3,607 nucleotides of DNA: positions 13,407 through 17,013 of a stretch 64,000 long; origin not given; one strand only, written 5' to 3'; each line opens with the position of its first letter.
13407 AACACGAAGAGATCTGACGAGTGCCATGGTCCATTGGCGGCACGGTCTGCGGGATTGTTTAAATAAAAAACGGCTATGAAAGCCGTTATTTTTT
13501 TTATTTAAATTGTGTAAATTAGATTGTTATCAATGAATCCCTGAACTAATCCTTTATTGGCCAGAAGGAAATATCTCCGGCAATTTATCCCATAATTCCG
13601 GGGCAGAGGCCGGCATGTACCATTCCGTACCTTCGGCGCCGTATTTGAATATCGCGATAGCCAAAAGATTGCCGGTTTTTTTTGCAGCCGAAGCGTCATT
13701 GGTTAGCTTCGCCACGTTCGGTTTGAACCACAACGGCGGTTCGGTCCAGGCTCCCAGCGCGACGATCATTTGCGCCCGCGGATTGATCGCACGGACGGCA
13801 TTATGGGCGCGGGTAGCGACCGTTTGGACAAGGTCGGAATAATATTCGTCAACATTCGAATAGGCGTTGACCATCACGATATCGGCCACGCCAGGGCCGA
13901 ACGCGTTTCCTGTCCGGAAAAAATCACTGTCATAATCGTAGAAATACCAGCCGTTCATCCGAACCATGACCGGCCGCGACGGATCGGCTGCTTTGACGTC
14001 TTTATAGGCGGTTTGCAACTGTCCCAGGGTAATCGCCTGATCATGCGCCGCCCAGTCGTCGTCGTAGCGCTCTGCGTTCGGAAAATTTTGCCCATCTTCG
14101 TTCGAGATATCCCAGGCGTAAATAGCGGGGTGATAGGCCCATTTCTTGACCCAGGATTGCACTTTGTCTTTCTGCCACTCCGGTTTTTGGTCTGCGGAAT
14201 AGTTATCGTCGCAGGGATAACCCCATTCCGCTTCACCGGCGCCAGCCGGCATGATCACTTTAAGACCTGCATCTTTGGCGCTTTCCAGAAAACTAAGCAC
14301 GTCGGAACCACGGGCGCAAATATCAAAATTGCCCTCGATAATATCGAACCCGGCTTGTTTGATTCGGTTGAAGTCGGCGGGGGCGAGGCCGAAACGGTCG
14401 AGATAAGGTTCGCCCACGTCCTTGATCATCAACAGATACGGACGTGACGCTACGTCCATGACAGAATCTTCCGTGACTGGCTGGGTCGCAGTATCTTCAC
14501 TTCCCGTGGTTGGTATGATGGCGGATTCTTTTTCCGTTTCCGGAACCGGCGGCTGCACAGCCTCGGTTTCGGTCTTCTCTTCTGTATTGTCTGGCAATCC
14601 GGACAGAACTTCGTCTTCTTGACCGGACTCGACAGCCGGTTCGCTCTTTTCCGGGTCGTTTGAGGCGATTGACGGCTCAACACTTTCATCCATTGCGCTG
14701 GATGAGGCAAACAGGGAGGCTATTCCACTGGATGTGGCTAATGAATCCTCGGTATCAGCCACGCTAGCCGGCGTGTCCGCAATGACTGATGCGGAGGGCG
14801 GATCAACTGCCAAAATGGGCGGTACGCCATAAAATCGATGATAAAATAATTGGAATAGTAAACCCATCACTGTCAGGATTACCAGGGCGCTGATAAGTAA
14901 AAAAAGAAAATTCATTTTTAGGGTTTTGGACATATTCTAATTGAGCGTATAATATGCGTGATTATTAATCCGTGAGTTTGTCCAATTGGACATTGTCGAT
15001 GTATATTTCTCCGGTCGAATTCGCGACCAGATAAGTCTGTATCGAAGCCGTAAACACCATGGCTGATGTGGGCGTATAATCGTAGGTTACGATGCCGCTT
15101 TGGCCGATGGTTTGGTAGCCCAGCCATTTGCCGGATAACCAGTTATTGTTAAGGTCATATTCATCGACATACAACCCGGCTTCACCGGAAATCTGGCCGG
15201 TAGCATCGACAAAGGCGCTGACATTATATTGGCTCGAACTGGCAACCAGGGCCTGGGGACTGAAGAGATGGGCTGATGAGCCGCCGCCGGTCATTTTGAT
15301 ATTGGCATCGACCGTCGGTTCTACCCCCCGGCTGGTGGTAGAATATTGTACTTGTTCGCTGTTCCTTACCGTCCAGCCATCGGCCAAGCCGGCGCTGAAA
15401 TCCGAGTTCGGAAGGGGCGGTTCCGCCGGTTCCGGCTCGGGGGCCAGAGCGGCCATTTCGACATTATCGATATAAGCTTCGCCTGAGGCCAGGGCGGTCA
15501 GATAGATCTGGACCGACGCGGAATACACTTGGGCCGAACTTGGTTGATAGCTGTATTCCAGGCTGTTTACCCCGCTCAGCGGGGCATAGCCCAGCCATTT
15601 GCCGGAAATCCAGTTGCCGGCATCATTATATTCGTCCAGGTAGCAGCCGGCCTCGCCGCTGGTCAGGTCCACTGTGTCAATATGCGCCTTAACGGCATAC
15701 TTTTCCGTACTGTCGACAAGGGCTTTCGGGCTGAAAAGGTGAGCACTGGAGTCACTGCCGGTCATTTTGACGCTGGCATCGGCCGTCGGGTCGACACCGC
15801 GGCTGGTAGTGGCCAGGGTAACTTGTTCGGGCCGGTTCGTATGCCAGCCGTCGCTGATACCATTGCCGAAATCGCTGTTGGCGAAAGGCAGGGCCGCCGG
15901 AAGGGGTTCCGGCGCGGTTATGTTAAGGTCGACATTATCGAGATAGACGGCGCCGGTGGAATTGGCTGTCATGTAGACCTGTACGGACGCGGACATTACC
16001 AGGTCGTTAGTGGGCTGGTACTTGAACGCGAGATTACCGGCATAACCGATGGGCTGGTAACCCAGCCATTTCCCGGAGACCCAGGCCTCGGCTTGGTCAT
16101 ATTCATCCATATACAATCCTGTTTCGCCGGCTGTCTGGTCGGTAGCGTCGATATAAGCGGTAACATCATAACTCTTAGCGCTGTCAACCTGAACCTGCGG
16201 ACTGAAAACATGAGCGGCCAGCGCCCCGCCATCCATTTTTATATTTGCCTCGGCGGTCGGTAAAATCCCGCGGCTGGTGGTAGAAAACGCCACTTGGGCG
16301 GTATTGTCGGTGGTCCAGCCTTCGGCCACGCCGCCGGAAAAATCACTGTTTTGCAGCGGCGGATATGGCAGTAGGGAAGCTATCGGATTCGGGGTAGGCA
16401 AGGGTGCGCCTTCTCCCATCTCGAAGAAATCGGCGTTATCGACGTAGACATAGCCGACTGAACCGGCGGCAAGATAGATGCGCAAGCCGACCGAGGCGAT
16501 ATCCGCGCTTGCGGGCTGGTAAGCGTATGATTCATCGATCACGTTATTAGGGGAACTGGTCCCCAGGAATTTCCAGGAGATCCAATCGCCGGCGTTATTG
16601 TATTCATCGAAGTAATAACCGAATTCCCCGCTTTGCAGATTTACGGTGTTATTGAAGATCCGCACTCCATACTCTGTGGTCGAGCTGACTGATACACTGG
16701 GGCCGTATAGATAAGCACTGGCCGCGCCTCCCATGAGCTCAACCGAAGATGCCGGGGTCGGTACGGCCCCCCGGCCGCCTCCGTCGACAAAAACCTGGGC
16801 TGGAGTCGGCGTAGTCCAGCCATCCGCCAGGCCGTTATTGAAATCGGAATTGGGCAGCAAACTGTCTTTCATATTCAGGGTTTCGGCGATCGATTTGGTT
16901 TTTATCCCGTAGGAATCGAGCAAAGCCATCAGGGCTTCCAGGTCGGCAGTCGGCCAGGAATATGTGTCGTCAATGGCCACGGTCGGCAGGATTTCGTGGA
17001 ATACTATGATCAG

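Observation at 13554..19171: ica/pga-like exopolysaccharide locus with split and elaborated parts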

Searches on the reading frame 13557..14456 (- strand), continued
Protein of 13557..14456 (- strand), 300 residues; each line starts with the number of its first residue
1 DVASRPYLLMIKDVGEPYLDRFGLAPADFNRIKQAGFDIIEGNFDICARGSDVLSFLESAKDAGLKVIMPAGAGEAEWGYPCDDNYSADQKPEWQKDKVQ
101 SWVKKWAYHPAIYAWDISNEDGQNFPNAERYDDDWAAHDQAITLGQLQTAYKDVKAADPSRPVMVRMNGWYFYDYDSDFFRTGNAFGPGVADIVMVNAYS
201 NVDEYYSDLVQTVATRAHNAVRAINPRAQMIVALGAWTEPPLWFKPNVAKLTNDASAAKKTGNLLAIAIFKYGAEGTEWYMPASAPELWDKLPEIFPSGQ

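Call 69: search_protein_families(library=pfam, proteins=[P0306, P0309, P0311, P0312, P0313, P0314, P0316, P0317, P0318, P0319], max_evalue=0.01)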
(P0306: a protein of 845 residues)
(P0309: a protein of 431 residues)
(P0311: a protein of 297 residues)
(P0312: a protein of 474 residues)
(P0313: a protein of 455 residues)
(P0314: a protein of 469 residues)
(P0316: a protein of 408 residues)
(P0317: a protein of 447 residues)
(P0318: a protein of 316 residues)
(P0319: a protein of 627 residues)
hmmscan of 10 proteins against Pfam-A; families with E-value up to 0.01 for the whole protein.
P0306 (845 aa): 4 families
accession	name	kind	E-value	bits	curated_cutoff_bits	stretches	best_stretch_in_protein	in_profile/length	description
PF02836.23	Glyco_hydro_2_C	-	7e-19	68.5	21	2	60-238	42-211/302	Glycosyl hydrolases family 2, TIM barrel domain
PF02449.21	Glyco_hydro_42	-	1.9e-08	34.5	21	1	520-563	97-140/376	Beta-galactosidase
PF00150.24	Cellulase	-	1.2e-07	32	23.5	1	86-202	70-182/272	Cellulase (glycosyl hydrolase family 5)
PF14488.12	DUF4434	-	7.1e-07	29.5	30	1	83-198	68-181/283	Domain of unknown function (DUF4434)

P0309 (431 aa): 1 family
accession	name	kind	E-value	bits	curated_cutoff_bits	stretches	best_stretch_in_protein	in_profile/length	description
PF02449.21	Glyco_hydro_42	-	8.9e-07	29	21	1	220-304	247-332/376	Beta-galactosidase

P0311 (297 aa): 2 families
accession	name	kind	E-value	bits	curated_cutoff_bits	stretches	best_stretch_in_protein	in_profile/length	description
PF02836.23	Glyco_hydro_2_C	-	0.00054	19.6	21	1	122-238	110-213/302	Glycosyl hydrolases family 2, TIM barrel domain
PF02449.21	Glyco_hydro_42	-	0.0014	18.5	21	0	129-152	119-142/376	Beta-galactosidase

P0312 (474 aa): 1 family
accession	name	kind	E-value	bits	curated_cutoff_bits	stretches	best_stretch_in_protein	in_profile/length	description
PF14488.12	DUF4434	-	1.7e-05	25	30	1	93-170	62-141/283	Domain of unknown function (DUF4434)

P0313 (455 aa): 4 families
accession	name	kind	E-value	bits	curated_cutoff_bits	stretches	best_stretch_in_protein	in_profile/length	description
PF03198.20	Glyco_hydro_72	-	1.2e-10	41.7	25.9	1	30-231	10-218/314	Glucanosyltransferase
PF02836.23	Glyco_hydro_2_C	-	4.4e-09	36.3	21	1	33-267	2-221/302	Glycosyl hydrolases family 2, TIM barrel domain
PF14488.12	DUF4434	-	4.9e-08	33.3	30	1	98-279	57-251/283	Domain of unknown function (DUF4434)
PF02449.21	Glyco_hydro_42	-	7.5e-06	26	21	0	137-168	108-139/376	Beta-galactosidase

P0314 (469 aa): 1 family
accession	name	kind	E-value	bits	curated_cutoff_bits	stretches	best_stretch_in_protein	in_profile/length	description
PF02836.23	Glyco_hydro_2_C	-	6.9e-06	25.9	21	1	233-391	80-211/302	Glycosyl hydrolases family 2, TIM barrel domain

P0316 (408 aa): 4 families
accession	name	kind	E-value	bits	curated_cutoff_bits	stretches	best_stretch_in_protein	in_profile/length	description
PF02836.23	Glyco_hydro_2_C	-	1.9e-09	37.5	21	1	106-313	33-241/302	Glycosyl hydrolases family 2, TIM barrel domain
PF14488.12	DUF4434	-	0.00082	19.4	30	1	137-257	66-197/283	Domain of unknown function (DUF4434)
PF11790.14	Glyco_hydro_cc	-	0.0012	18.9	21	1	174-310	57-198/237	Glycosyl hydrolase catalytic core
PF00150.24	Cellulase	-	0.0037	17.2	23.5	1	141-238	69-167/272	Cellulase (glycosyl hydrolase family 5)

P0317 (447 aa): 3 families
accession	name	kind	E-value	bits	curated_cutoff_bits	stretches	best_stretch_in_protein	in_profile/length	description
PF14488.12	DUF4434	-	7.3e-05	22.9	30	1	87-175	60-167/283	Domain of unknown function (DUF4434)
PF16317.11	Glyco_hydro_99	-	8.4e-05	22.3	33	1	72-141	83-151/341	Glycosyl hydrolase family 99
PF02836.23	Glyco_hydro_2_C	-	0.0035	17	21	1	66-187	63-170/302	Glycosyl hydrolases family 2, TIM barrel domain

P0318 (316 aa): 1 family
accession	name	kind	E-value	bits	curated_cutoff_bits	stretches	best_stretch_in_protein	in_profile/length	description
PF02449.21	Glyco_hydro_42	-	0.0012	18.8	21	0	176-287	221-339/376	Beta-galactosidase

P0319 (627 aa): 3 families
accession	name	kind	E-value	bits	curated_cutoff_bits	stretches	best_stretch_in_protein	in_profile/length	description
PF02836.23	Glyco_hydro_2_C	-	5.8e-11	42.5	21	1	96-166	103-163/302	Glycosyl hydrolases family 2, TIM barrel domain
PF02449.21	Glyco_hydro_42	-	0.0002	21.3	21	0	94-132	103-141/376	Beta-galactosidase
PF03198.20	Glyco_hydro_72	-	0.00033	20.5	25.9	0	424-586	113-282/314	Glucanosyltransferase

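Call 70: search_protein_families(library=pfam, proteins=[P0272, P0273, P0274, P0275, P0276, P0278, P0279, P0283, P0285, P0294], max_evalue=0.01)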
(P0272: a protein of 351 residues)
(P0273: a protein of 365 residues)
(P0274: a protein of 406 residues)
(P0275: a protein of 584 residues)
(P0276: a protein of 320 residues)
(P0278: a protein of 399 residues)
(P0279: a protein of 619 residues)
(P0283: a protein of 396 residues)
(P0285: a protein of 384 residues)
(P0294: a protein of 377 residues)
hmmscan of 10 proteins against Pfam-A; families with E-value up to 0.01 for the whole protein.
P0272 (351 aa): 0 families

P0273 (365 aa): 3 families
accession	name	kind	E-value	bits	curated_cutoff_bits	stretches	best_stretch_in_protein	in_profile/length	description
PF14488.12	DUF4434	-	1.7e-05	25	30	1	116-336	57-270/283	Domain of unknown function (DUF4434)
PF02836.23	Glyco_hydro_2_C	-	6.5e-05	22.7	21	1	99-230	65-163/302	Glycosyl hydrolases family 2, TIM barrel domain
PF00150.24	Cellulase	-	0.00027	21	23.5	1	108-239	47-173/272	Cellulase (glycosyl hydrolase family 5)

P0274 (406 aa): 1 family
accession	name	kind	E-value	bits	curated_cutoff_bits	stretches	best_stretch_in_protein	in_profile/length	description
PF14488.12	DUF4434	-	8e-05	22.7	30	1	159-372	66-269/283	Domain of unknown function (DUF4434)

P0275 (584 aa): 1 family
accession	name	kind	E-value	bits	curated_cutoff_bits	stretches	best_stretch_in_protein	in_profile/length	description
PF07705.17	CARDB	-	1.8e-06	28.5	22.7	1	47-121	9-86/101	CARDB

P0276 (320 aa): 2 families
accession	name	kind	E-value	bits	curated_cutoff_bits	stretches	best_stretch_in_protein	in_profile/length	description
PF14488.12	DUF4434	-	5.3e-07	29.9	30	1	73-278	64-258/283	Domain of unknown function (DUF4434)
PF02449.21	Glyco_hydro_42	-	0.006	16.4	21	0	117-145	113-141/376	Beta-galactosidase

P0278 (399 aa): 1 family
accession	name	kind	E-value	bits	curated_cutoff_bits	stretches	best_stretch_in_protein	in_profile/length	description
PF02836.23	Glyco_hydro_2_C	-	0.00017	21.3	21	1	186-275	101-164/302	Glycosyl hydrolases family 2, TIM barrel domain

P0279 (619 aa): 3 families
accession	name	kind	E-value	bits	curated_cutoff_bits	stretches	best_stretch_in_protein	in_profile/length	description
PF03537.19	Glyco_hydro_114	-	2e-28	99.7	27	1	370-610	1-227/231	Glycoside-hydrolase family GH114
PF14871.12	GHL6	-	0.0027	18.3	35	0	398-486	43-132/132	Hypothetical glycosyl hydrolase 6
PF13407.12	Peripla_BP_4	-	0.0074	16.3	35.1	0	368-428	36-94/258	Periplasmic binding protein domain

P0283 (396 aa): 1 family
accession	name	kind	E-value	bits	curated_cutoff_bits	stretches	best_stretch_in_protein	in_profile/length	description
PF16317.11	Glyco_hydro_99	-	0.0056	16.3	33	0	112-194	71-150/341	Glycosyl hydrolase family 99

P0285 (384 aa): 1 family
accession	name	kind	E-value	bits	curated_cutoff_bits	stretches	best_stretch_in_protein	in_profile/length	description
PF00150.24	Cellulase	-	0.00078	19.4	23.5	0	131-257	57-182/272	Cellulase (glycosyl hydrolase family 5)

P0294 (377 aa): 1 family
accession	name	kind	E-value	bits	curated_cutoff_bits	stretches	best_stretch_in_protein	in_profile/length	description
PF02836.23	Glyco_hydro_2_C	-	0.0024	17.5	21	1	155-277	81-177/302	Glycosyl hydrolases family 2, TIM barrel domain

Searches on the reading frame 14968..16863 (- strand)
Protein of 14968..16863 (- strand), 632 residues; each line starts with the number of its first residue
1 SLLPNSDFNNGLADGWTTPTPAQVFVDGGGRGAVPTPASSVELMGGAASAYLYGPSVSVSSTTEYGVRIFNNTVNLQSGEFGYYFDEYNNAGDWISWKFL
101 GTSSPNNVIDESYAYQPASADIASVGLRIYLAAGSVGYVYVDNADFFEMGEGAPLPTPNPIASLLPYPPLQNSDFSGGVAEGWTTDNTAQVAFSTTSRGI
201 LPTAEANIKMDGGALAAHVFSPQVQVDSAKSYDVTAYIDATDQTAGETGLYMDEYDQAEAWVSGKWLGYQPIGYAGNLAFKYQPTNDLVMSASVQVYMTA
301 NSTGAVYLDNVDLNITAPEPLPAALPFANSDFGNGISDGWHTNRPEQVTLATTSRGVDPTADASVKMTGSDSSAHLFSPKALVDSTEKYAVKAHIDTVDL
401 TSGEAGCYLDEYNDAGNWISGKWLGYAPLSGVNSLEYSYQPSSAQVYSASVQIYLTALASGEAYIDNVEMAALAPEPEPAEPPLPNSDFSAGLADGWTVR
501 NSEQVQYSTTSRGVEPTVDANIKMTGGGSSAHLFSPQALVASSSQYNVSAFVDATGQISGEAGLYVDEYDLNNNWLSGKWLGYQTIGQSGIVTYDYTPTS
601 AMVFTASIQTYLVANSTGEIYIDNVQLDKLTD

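Call 20: search_protein_families(library=pfam, proteins=[window:14968-16863:-], max_evalue=10)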
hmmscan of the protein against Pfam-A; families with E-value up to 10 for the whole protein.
window:14968-16863:- (632 aa): 3 families
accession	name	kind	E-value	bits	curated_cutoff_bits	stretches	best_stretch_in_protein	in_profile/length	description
PF02018.23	CBM_4_9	-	0.00035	21.4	25.9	2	486-599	6-119/136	Carbohydrate binding domain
PF10991.15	Enc34_ssDNA-bd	-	0.16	12.1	26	0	217-244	13-40/176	Enterobacter phage Enc34, ssDNA-binding protein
PF05763.18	DUF835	-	0.3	11.3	33.1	1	282-312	56-86/136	Protein of unknown function (DUF835)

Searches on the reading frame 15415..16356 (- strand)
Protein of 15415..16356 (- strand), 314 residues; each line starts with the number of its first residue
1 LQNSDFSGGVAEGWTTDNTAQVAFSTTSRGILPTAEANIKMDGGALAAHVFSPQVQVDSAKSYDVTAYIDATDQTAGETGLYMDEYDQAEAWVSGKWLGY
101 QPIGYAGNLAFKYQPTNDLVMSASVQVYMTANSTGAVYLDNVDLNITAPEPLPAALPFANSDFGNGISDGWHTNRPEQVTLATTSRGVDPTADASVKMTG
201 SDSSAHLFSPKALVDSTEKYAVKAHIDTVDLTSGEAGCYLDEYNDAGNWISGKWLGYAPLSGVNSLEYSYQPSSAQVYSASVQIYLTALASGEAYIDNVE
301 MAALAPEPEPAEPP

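Call 48: find_homologous_proteins(query=window:15415-16356:-, max_evalue=0.001)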
Query window:15415-16356:- (314 aa): 23 proteins with E <= 0.001 among 3246 candidates.
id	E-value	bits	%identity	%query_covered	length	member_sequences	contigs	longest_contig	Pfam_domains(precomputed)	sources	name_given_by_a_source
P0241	2.7e-60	222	41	96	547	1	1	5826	PF01522.27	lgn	-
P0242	4.7e-51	192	36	95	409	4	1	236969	PF02018.24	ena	-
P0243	2.7e-49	186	36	96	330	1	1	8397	PF02018.24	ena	-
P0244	3.2e-40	157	35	88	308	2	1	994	PF02018.24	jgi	jgi:hypothetical protein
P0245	3.8e-35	140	37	72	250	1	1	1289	-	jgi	jgi:hypothetical protein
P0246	3.3e-32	130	47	43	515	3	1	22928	PF01522.27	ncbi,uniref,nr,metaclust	ncbi:hypothetical protein A3A39_01810 [Candidatus Kaiserbacteria bacterium RIFCSPLOWO2_01_FULL_54_13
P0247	1.5e-30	125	45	46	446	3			PF01522.27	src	-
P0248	1.6e-30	125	48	46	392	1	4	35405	PF01522.27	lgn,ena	-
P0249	2.9e-29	121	45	45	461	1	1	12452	PF01522.27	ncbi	-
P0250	2.2e-27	114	45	45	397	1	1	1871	PF01522.27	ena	-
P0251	8.1e-27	113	43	46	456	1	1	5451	PF01522.27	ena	-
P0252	4.6e-26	110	40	49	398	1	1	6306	PF01522.27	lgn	-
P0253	4.9e-25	107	34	56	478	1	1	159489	PF01522.27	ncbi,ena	-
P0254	1.2e-24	105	42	42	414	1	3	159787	PF01522.27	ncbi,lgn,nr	ncbi:polysaccharide deacetylase family protein [Patescibacteria group bacterium]|nr:polysaccharide d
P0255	2.6e-24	104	35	61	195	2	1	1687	-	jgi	jgi:hypothetical protein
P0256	7.3e-24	103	37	55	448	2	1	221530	PF01522.27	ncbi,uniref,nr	ncbi:hypothetical protein AVL61_07810 [Kocuria rosea subsp. polaris]|uniref:NodB homology domain-con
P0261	1.5e-11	62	32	41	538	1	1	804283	PF00404.25,PF01522.27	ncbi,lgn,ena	-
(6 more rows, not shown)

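Call 49: find_encoding_contigs(protein=P0256, flank=7000, max_places=1)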
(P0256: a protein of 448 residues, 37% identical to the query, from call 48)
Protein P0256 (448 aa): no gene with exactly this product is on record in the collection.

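Call 50: find_encoding_contigs(protein=P0261, flank=7000, max_places=1)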
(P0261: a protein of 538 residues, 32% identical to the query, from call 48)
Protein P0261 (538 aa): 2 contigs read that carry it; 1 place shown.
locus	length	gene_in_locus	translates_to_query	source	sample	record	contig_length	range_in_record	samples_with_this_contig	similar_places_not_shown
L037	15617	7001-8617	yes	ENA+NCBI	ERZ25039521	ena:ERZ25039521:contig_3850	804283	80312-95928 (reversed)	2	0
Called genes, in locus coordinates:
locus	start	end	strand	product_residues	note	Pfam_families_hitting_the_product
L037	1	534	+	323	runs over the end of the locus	PF13083:KH_KhpA-B (faint), PF22891:KH_PNO1_2nd (faint), PF00013:KH_1 (weak), PF01966:HD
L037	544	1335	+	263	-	PF13277:YmdB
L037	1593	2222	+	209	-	-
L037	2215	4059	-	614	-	PF00122:E1-E2_ATPase, PF00702:Hydrolase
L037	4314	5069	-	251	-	PF03372:Exo_endo_phos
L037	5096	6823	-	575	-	PF00331:Glyco_hydro_10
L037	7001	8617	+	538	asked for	PF01522:Polysacc_deac_1, PF00404:Dockerin_1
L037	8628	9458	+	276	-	-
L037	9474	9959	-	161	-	PF00293:NUDIX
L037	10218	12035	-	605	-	PF01522:Polysacc_deac_1, PF10096:DUF2334 (weak)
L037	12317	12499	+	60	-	-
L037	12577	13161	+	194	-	PF04203:Sortase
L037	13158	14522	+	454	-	PF13506:Glyco_transf_21 (faint), PF13641:Glyco_tranf_2_3 (weak), PF00535:Glycos_transf_2, PF13641:Glyco_tranf_2_3, PF03142:Chitin_synth_2 (weak), PF13632:Glyco_trans_2_3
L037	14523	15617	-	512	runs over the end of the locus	PF13560:HTH_31, PF13744:HTH_37 (faint), PF01381:HTH_3, PF13443:HTH_26 (weak), PF00275:EPSP_synthase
